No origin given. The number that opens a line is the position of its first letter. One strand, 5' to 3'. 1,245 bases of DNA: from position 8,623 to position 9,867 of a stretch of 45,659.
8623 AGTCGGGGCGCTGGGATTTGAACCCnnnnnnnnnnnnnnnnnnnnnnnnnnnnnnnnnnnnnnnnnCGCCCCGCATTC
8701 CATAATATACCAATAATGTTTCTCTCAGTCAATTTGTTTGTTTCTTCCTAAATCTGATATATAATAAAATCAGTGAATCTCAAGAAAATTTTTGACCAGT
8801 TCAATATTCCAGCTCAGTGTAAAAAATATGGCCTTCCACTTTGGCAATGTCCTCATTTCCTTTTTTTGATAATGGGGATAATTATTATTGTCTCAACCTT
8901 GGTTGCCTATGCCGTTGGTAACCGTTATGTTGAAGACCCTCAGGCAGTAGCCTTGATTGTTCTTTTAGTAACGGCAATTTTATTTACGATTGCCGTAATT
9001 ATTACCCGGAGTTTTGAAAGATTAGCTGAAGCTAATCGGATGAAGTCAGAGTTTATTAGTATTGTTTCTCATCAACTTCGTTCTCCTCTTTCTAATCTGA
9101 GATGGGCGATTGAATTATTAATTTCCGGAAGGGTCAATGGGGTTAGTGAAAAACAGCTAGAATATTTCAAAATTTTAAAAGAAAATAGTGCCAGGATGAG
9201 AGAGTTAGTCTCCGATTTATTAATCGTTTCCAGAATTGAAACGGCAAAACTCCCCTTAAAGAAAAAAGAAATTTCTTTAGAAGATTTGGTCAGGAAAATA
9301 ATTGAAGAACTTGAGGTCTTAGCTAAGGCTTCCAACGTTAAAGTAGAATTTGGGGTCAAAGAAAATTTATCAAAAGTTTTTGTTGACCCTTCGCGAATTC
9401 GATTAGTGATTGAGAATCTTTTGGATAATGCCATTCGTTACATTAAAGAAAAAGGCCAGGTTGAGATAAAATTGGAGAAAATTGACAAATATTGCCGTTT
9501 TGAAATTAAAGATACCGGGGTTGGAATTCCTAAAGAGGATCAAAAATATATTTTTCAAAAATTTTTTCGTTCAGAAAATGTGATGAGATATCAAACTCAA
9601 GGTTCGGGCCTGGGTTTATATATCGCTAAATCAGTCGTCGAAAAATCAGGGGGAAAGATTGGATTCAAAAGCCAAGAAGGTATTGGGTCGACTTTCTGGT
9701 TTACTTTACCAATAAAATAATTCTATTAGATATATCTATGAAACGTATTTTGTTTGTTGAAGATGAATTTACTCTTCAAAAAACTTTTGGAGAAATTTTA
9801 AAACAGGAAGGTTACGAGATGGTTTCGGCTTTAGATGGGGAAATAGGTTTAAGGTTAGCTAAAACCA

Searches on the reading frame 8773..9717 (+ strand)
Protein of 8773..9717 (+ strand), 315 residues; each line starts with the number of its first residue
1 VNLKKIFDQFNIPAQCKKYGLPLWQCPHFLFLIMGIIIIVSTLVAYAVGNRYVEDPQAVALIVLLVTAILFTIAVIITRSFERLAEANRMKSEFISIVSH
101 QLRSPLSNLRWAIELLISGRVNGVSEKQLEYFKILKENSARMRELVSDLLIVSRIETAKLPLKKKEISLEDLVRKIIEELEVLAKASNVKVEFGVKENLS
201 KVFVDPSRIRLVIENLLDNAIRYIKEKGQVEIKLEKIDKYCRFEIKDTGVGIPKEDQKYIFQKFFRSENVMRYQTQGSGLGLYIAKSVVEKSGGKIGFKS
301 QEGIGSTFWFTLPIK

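Call 55: search_protein_families(library=pfam, proteins=[window:8773-9717:+], max_evalue=0.001)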
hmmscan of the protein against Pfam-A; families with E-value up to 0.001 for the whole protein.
window:8773-9717:+ (315 aa): 4 families
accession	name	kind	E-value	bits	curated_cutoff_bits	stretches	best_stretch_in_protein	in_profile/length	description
PF02518.31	HATPase_c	-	2.2e-29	102.6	26.4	1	205-314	2-109/111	Histidine kinase-, DNA gyrase B-, and HSP90-like ATPase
PF00512.31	HisKA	-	2.6e-14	53.5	26.9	1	90-157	1-65/66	His Kinase A (phospho-acceptor) domain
PF13581.12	HATPase_c_2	-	0.00029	21.3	27.4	1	196-290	21-110/127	Histidine kinase-like ATPase domain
PF14501.12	HATPase_c_5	-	0.0005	20.4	22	1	209-303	6-93/102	GHKL domain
